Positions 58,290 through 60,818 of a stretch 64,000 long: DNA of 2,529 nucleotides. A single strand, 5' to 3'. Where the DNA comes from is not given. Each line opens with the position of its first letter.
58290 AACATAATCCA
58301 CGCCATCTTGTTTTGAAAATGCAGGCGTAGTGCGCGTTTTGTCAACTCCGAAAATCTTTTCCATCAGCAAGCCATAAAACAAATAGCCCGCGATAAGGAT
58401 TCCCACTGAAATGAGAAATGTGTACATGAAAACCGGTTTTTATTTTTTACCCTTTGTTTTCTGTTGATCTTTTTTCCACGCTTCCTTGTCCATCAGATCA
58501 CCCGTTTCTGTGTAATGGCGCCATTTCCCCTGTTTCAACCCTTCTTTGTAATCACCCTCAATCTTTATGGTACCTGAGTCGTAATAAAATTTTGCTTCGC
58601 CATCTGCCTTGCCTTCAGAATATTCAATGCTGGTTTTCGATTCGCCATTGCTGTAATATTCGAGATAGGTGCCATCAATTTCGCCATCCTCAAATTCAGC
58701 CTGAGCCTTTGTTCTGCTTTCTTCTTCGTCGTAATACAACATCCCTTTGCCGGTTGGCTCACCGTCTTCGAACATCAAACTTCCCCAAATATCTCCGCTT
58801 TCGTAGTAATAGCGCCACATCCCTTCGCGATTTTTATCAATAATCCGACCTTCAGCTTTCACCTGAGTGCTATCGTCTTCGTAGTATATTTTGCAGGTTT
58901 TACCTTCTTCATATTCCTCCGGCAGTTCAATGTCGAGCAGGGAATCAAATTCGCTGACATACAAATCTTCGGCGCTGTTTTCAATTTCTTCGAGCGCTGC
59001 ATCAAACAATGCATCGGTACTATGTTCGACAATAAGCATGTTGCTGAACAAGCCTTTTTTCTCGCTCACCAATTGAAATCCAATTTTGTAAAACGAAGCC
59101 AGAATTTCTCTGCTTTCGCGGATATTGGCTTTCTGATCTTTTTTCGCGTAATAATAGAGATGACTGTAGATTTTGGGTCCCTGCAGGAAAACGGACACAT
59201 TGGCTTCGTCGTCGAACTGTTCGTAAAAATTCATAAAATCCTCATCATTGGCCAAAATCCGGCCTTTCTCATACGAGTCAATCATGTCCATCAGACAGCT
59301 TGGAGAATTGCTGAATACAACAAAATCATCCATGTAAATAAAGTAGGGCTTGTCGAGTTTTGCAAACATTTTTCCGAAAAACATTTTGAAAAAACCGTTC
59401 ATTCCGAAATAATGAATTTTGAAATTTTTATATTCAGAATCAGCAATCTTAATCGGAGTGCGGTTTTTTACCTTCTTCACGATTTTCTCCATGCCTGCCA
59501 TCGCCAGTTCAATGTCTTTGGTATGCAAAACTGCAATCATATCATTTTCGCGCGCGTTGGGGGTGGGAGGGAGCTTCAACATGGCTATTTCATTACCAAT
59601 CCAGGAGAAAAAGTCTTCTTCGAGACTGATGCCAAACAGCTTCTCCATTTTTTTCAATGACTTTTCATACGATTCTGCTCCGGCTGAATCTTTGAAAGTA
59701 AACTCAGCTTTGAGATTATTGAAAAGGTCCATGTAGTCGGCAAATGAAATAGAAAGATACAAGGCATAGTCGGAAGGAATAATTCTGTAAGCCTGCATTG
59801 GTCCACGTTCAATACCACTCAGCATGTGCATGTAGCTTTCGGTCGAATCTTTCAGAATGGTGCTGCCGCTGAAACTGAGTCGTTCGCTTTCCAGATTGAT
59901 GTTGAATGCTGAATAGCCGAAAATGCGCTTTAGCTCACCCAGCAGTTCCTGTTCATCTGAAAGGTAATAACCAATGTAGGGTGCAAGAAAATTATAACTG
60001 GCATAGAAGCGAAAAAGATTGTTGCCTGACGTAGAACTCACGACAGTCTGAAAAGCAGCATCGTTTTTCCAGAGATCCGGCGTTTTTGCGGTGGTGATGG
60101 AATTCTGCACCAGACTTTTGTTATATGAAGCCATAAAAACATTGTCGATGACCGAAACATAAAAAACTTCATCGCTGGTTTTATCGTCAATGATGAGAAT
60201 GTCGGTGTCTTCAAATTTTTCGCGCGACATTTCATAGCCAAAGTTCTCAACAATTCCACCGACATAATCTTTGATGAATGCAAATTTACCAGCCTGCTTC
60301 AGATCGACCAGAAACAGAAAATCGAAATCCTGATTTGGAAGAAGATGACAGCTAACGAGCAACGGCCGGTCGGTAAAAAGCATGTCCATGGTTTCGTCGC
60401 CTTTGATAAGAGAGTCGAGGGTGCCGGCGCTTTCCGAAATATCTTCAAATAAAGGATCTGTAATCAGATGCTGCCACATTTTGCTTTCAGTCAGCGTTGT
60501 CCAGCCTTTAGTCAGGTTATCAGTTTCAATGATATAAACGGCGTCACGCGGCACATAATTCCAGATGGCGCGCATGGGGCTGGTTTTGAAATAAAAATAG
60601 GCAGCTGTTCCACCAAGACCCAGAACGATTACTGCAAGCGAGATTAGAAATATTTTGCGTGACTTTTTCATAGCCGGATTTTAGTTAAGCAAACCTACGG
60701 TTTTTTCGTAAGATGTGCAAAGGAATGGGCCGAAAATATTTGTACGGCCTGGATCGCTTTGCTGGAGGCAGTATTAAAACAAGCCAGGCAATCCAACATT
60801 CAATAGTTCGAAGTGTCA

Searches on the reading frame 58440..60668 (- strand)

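Call 62: search_protein_families(library=pfam, proteins=[window:58440-60668:-], max_evalue=0.00001)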
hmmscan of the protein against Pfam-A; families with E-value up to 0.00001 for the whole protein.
window:58440-60668:- (742 aa): 2 families
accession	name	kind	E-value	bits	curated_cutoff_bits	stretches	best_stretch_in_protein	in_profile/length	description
PF11832.13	DUF3352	-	7.2e-22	78.1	26.8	2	356-498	99-234/536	Protein of unknown function (DUF3352)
PF07661.19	MORN_2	-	4e-08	33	29.6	0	689-708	2-21/22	MORN repeat variant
